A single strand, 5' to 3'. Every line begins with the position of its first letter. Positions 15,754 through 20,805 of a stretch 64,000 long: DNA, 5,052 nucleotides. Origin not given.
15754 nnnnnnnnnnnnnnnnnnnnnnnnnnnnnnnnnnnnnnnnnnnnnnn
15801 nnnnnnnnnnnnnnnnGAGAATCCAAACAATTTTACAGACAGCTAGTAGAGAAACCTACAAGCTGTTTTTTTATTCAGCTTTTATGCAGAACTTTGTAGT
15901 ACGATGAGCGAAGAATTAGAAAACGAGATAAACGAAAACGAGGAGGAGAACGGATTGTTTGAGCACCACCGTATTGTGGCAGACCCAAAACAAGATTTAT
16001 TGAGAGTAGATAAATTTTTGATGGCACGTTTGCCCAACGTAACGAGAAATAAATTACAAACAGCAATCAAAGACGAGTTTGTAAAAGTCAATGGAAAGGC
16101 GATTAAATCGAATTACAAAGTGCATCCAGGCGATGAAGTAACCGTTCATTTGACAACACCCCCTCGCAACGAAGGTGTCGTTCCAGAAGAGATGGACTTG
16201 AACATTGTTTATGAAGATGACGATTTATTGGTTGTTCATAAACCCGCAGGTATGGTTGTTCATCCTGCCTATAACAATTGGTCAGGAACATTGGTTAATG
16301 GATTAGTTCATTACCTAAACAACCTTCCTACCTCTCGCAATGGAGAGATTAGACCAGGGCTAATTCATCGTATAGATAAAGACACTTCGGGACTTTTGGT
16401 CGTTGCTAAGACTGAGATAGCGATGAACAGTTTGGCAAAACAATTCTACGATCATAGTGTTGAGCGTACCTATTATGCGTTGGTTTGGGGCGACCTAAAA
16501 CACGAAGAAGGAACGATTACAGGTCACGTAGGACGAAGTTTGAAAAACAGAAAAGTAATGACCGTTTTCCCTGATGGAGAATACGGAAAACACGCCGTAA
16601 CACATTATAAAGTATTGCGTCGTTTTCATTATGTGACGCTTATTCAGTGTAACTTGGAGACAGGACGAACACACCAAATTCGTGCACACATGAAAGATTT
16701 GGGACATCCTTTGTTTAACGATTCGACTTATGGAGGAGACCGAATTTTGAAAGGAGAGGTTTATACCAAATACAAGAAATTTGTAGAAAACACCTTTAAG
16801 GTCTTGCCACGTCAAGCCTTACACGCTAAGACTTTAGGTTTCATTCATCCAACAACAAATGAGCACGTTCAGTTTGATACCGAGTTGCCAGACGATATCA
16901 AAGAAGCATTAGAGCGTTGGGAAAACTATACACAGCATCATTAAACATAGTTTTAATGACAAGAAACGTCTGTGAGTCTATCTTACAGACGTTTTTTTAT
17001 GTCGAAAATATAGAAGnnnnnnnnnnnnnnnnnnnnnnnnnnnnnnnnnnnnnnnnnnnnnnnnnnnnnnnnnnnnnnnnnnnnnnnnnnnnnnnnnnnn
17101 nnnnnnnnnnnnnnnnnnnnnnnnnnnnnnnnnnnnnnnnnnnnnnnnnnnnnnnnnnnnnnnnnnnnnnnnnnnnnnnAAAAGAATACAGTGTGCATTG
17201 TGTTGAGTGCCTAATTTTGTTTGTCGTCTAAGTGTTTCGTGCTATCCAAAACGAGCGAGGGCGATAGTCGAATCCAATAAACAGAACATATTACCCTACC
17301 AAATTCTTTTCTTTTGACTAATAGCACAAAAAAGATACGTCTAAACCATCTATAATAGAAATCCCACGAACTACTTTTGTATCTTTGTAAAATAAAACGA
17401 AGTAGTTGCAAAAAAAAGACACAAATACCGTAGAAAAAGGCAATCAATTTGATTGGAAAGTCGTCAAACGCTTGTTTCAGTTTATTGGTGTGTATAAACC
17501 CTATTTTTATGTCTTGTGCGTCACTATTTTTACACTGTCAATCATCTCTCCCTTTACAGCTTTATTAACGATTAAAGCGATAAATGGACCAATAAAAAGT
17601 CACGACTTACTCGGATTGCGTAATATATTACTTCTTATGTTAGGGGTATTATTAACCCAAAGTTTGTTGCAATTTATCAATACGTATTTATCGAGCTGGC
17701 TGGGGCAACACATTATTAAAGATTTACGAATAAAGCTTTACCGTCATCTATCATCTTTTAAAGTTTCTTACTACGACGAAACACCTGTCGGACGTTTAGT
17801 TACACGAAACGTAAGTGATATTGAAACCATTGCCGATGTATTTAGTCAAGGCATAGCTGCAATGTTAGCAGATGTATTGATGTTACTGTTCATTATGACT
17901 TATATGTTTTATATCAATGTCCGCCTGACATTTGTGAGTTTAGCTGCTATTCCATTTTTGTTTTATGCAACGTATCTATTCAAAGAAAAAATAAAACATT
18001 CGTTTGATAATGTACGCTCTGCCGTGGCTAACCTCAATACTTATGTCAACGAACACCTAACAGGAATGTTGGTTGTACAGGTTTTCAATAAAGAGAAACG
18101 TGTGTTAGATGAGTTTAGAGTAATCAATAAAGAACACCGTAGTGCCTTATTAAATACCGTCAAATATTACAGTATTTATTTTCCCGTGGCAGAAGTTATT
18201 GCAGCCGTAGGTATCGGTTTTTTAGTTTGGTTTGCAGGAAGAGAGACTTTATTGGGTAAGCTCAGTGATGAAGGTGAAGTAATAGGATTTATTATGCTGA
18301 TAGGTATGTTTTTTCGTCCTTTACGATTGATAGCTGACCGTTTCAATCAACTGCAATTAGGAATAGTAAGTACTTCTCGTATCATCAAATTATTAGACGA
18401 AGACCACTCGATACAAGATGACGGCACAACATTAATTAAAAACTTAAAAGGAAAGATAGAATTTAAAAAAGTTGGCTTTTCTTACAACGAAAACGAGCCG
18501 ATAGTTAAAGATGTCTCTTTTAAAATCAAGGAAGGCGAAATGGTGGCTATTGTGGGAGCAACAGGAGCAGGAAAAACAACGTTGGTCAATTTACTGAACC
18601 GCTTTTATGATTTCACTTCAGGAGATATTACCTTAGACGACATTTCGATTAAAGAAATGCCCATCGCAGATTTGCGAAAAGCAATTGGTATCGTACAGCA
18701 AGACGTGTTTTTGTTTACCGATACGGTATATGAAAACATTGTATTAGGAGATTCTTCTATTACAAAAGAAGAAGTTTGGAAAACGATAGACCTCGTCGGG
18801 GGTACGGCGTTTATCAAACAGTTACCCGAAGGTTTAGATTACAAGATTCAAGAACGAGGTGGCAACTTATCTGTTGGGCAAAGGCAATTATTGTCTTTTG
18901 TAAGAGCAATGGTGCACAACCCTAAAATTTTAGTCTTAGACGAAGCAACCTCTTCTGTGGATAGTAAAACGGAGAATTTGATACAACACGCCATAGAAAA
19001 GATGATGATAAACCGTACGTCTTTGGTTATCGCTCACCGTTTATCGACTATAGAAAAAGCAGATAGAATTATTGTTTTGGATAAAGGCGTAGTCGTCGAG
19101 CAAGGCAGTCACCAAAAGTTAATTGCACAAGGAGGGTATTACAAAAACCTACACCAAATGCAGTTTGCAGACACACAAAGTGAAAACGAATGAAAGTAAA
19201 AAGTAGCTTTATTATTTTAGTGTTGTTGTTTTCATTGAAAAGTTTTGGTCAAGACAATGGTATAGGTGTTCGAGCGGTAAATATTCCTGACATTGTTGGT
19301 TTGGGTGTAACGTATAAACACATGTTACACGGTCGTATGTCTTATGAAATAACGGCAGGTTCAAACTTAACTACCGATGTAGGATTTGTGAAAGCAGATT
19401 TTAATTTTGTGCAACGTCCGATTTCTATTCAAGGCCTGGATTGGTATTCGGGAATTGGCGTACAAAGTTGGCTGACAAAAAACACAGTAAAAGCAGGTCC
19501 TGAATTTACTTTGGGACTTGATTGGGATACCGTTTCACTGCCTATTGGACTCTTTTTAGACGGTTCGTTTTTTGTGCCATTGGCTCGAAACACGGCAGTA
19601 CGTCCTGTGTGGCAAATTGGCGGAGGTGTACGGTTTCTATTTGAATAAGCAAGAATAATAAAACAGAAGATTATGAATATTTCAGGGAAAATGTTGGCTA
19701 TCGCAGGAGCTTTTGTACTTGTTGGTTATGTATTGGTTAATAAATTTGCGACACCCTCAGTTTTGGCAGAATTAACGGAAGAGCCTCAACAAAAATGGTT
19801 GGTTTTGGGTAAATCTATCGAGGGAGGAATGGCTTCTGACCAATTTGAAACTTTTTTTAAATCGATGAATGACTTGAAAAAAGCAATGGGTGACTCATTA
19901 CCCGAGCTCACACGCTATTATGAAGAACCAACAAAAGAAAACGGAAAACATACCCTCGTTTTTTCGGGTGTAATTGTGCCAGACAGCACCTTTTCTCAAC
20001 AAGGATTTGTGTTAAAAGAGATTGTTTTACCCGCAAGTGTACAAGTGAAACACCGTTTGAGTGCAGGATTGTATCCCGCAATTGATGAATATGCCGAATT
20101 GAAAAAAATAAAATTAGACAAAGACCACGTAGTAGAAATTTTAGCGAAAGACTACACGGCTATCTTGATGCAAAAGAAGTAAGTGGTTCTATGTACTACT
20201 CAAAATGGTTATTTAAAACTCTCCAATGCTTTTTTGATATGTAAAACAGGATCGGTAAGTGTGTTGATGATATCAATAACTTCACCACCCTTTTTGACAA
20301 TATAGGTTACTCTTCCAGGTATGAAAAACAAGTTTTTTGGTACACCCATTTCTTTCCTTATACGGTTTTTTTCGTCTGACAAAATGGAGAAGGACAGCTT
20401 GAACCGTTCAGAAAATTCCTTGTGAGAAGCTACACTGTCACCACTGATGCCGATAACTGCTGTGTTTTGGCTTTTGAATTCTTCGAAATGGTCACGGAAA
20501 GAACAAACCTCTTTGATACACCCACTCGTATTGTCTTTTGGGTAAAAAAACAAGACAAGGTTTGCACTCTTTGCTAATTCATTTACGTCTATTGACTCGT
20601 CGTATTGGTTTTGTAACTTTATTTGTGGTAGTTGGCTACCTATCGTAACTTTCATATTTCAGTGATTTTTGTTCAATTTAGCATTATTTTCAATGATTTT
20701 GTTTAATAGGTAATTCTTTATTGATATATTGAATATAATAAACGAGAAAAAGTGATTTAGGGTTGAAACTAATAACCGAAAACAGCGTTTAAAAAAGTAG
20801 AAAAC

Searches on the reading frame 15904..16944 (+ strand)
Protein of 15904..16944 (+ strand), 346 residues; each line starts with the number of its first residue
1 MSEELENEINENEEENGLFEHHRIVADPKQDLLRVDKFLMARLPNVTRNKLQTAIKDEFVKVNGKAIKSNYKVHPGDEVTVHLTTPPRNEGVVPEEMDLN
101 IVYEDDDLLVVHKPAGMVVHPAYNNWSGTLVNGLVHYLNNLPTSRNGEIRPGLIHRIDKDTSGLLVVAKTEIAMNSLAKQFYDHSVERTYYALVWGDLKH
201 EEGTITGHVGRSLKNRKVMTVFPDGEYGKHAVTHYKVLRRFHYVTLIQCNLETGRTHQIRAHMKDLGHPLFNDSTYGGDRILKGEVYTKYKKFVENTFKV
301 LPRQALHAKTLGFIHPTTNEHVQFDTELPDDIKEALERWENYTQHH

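Call 19: search_protein_families(library=pfam, proteins=[window:15904-16944:+], max_evalue=0.00001)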
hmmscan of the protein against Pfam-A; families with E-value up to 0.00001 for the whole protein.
window:15904-16944:+ (346 aa): 2 families
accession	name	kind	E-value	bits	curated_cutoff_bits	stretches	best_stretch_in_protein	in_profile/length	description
PF00849.27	PseudoU_synth_2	-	7.3e-36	124.1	26.8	1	107-264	1-151/152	RNA pseudouridylate synthase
PF01479.30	S4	-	1.4e-09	37.9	22.8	1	34-79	2-48/48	S4 domain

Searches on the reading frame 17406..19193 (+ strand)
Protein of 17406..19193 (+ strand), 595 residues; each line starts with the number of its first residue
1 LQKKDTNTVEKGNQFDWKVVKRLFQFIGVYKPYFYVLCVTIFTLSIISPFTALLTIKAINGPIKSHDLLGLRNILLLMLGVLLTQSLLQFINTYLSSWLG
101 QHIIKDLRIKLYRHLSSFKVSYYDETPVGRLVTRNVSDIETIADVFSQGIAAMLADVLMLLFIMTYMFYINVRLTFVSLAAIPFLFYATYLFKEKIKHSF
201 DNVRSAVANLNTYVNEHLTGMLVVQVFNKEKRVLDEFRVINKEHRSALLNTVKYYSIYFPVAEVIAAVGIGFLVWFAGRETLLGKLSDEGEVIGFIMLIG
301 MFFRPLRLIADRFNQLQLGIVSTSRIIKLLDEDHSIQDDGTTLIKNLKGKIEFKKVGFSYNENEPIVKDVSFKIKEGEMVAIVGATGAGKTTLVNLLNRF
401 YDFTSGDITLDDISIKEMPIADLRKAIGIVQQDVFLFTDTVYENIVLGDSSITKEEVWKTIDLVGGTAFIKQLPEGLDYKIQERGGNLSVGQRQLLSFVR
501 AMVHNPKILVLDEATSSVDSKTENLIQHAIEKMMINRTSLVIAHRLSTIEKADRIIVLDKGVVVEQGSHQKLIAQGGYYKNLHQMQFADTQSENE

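Call 19: search_protein_families(library=pfam, proteins=[window:17406-19193:+], max_evalue=0.00001)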
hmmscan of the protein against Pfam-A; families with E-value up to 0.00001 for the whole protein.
window:17406-19193:+ (595 aa): 2 families
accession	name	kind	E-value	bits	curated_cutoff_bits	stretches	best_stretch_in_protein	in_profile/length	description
PF00664.28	ABC_membrane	-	8.5e-41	140.9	28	1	37-306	4-274/274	ABC transporter transmembrane region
PF00005.33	ABC_tran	-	6.7e-31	108.1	25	1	367-516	1-137/137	ABC transporter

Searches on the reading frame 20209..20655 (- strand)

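Call 92: search_protein_families(library=pfam, proteins=[window:20209-20655:-], max_evalue=0.00001)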
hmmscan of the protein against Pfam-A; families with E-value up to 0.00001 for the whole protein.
window:20209-20655:- (148 aa): 2 families
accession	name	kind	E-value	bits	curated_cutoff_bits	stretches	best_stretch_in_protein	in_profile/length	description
PF00578.27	AhpC-TSA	-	6.7e-30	104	26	1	5-127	1-122/124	AhpC/TSA family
PF08534.16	Redoxin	-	3.5e-13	50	26.6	1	6-128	3-130/148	Redoxin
